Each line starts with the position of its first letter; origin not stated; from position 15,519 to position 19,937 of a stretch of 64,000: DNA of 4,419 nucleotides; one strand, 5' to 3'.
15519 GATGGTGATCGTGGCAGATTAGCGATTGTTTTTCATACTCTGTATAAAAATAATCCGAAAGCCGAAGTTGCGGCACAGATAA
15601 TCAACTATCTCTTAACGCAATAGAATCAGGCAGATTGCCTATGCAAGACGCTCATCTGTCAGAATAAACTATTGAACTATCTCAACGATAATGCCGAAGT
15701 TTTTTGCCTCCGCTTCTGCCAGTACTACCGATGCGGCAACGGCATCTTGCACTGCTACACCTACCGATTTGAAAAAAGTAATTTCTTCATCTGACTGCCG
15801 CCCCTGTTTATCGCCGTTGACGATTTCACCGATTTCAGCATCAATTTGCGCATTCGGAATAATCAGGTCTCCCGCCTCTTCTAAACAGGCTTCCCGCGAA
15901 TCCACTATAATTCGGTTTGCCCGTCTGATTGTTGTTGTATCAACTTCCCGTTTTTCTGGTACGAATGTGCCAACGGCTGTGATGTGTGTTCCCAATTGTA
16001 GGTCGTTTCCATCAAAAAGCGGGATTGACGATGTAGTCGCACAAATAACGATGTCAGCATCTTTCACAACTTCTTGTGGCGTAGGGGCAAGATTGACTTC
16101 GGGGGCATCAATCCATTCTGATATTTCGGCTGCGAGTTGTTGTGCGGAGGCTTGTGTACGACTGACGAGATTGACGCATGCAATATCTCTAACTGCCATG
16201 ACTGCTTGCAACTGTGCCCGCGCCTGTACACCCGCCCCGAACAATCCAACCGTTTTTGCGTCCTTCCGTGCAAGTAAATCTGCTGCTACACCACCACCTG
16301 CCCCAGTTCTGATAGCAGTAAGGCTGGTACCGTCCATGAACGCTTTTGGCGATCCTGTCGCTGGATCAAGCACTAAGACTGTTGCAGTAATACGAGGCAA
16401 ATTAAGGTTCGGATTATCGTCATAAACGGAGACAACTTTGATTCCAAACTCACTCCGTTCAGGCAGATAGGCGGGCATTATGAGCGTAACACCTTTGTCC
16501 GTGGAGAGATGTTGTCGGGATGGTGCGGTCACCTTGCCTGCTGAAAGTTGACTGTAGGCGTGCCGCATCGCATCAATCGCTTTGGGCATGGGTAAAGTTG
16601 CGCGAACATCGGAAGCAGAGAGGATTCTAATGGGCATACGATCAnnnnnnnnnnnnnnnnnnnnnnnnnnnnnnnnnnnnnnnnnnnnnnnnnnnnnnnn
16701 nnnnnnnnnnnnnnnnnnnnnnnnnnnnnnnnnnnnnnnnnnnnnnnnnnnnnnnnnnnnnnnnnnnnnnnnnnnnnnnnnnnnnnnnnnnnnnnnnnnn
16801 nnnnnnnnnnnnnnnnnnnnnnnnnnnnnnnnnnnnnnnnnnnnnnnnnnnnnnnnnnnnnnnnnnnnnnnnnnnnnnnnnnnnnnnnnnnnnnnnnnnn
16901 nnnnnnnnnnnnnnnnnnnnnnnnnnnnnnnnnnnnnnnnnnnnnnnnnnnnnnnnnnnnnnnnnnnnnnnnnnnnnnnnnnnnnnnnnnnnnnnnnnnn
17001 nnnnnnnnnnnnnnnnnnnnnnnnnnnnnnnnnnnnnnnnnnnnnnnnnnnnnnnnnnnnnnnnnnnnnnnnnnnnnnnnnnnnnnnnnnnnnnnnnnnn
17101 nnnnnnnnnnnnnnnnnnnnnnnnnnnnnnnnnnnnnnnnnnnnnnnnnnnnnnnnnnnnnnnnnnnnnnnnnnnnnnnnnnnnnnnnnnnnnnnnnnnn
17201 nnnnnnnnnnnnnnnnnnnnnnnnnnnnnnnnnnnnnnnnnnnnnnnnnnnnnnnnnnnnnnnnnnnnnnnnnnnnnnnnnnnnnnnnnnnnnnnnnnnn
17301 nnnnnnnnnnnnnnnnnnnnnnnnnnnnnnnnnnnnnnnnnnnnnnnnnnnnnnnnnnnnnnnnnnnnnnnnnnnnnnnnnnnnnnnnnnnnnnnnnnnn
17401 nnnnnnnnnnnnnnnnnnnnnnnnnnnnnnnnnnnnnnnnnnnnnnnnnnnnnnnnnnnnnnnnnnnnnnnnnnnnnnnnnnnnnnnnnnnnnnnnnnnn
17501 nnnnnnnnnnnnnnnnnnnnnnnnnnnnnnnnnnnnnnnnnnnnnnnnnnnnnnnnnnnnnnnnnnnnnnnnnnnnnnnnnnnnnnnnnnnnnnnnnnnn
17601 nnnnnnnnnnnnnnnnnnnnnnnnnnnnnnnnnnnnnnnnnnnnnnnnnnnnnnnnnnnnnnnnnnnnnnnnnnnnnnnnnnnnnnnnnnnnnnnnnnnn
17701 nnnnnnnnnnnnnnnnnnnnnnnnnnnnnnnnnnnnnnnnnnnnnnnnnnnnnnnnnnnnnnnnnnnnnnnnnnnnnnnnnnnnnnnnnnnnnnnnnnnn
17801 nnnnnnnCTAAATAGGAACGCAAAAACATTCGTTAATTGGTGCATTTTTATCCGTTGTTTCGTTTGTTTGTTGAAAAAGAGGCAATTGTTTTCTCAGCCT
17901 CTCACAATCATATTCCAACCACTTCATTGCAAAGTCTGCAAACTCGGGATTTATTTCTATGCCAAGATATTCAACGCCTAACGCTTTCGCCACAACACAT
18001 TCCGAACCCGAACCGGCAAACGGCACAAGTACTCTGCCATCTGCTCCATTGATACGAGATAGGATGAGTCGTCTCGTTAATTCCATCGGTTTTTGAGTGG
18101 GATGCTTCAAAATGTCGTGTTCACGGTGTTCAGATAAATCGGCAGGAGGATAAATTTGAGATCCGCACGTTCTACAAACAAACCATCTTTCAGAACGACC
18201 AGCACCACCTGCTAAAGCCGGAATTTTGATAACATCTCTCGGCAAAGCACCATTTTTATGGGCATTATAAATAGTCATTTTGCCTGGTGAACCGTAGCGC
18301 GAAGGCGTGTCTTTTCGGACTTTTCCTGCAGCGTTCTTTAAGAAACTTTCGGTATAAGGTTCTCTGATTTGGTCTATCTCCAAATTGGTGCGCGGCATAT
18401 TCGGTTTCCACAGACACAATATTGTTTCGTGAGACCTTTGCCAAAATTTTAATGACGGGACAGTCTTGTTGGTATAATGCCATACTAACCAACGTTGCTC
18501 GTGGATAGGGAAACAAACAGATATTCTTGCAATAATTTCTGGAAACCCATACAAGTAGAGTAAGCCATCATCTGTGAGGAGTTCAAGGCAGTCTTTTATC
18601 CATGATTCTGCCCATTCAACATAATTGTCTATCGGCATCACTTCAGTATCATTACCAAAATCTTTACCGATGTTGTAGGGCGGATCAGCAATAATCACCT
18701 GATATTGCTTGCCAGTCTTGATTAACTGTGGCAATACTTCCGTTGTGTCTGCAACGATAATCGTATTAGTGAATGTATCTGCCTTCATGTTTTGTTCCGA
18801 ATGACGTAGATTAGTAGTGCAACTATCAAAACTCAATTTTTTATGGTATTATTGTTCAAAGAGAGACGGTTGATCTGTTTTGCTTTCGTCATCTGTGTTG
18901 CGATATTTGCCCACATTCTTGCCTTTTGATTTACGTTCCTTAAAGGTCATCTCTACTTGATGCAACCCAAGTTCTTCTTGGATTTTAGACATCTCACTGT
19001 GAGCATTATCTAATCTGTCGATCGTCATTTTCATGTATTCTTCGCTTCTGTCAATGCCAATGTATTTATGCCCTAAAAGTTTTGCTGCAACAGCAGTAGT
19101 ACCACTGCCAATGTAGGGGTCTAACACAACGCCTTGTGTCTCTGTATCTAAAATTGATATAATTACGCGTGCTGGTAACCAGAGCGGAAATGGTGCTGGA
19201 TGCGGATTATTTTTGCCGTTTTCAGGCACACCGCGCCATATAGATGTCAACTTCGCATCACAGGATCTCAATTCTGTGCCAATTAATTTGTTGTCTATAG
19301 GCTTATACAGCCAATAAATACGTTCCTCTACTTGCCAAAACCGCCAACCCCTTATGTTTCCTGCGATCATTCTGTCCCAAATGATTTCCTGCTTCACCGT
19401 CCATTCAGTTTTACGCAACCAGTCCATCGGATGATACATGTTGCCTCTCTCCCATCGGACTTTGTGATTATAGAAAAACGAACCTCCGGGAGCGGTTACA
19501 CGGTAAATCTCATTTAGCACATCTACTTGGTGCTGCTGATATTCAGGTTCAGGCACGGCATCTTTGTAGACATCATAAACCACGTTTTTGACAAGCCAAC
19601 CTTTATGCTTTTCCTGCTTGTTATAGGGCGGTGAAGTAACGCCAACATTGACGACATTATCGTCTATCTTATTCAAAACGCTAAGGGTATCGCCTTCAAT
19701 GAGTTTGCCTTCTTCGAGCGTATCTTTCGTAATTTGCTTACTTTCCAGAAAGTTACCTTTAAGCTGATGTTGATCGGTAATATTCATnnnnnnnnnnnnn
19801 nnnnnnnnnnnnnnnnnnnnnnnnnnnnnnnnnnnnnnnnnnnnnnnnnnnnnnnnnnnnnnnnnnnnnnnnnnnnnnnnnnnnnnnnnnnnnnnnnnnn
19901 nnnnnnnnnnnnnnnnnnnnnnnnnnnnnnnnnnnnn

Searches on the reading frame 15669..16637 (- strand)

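Call 37: search_protein_families(library=pfam, proteins=[window:15669-16637:-], max_evalue=0.001)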
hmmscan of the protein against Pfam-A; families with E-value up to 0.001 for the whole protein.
window:15669-16637:- (322 aa): 2 families
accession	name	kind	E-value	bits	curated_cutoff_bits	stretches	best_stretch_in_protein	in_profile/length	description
PF02423.21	OCD_Mu_crystall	-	1.4e-73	248.1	24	1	5-312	5-313/314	Ornithine cyclodeaminase/mu-crystallin family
PF01488.26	Shikimate_DH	-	1.2e-06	29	24.3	1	122-214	7-96/138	Shikimate / quinate 5-dehydrogenase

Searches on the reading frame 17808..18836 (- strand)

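Call 37: search_protein_families(library=pfam, proteins=[window:17808-18836:-], max_evalue=0.001)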
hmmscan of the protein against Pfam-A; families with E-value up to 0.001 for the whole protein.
window:17808-18836:- (342 aa): 1 family
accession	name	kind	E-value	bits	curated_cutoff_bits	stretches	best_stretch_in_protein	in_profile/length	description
PF01555.25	N6_N4_Mtase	-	1.1e-32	114.2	26.7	1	46-304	2-220/221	DNA methylase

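Call 39: search_protein_families(library=padloc, proteins=[window:17808-18836:-], max_evalue=0.00001)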
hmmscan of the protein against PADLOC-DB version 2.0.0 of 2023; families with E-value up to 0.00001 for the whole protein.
window:17808-18836:- (342 aa): 33 families (the best 25 are shown)
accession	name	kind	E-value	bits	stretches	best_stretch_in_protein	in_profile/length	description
PDLC03299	MTase_II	-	1.5e-36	124.4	2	18-161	9-152/296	Type II methyltransferase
PDLC03371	MTase_II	-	5.6e-36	122.4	1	19-309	6-254/260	Type II methyltransferase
PDLC03320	MTase_II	-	3.9e-26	89.9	2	213-307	176-274/289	Type II methyltransferase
PDLC03353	MTase_II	-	7.1e-21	72.9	2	236-310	180-253/260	Type II methyltransferase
PDLC03387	MTase_II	-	2.4e-18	64.3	2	244-308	213-276/289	Type II methyltransferase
PDLC03216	MTase_II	-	2.2e-17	61.1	1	245-315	194-263/364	Type II methyltransferase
PDLC03738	oMTase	-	1.6e-16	58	1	244-308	203-266/376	orphan methyltransferase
PDLC03230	MTase_II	-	3.8e-15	54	1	238-331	215-305/360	Type II methyltransferase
PDLC03337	MTase_II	-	1.2e-13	49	1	23-145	8-131/264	Type II methyltransferase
PDLC03302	MTase_II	-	1.7e-13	48.2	1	243-303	197-256/626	Type II methyltransferase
PDLC04134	mad2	-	4.2e-13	47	1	254-308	279-334/492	mads_2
PDLC03265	MTase_II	-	7.5e-13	46.6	1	18-109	19-110/333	Type II methyltransferase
PDLC03238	MTase_II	-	9.8e-13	45.9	1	29-101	129-200/428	Type II methyltransferase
PDLC03228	MTase_II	-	1.3e-12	46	1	242-303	141-201/227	Type II methyltransferase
PDLC03350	MTase_II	-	1.9e-12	45.2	1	243-315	232-302/312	Type II methyltransferase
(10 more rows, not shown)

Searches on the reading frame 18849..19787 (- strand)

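Call 37: search_protein_families(library=pfam, proteins=[window:18849-19787:-], max_evalue=0.001)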
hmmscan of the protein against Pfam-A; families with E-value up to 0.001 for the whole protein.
window:18849-19787:- (312 aa): 1 family
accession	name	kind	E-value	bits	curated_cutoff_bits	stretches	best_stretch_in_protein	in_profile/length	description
PF01555.25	N6_N4_Mtase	-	1.8e-31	110.2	26.7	1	46-255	1-219/221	DNA methylase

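Call 39: search_protein_families(library=padloc, proteins=[window:18849-19787:-], max_evalue=0.00001)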
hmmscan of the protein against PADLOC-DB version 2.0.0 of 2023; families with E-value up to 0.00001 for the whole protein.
window:18849-19787:- (312 aa): 47 families (the best 25 are shown)
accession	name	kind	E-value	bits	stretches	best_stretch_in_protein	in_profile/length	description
PDLC03371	MTase_II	-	1.3e-33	114.7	1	24-265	8-258/260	Type II methyltransferase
PDLC03305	MTase_II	-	1.6e-33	114.7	1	27-289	13-273/513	Type II methyltransferase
PDLC03350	MTase_II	-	2.5e-28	97.4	2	181-267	219-303/312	Type II methyltransferase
PDLC03353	MTase_II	-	5.2e-28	96.3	1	24-265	7-256/260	Type II methyltransferase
PDLC03299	MTase_II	-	1.5e-24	85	2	192-283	192-282/296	Type II methyltransferase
PDLC03387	MTase_II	-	1.2e-23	81.7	2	193-267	211-284/289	Type II methyltransferase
PDLC03216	MTase_II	-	7.5e-21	72.5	1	21-270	6-266/364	Type II methyltransferase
PDLC03260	MTase_II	-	4.8e-20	69.8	1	155-272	203-324/349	Type II methyltransferase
PDLC03738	oMTase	-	7.7e-20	68.9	1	18-263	12-269/376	orphan methyltransferase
PDLC03339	MTase_II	-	1.2e-17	61.8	1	209-267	222-279/399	Type II methyltransferase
PDLC03295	MTase_II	-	2.1e-17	61.6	1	188-260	196-267/292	Type II methyltransferase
PDLC03230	MTase_II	-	9.3e-17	59.3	2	27-122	36-118/360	Type II methyltransferase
PDLC03228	MTase_II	-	2.3e-14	51.8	1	195-266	143-212/227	Type II methyltransferase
PDLC03265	MTase_II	-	3e-14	51.2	1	26-150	24-135/333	Type II methyltransferase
PDLC03238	MTase_II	-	3.5e-14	50.7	1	198-294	306-401/428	Type II methyltransferase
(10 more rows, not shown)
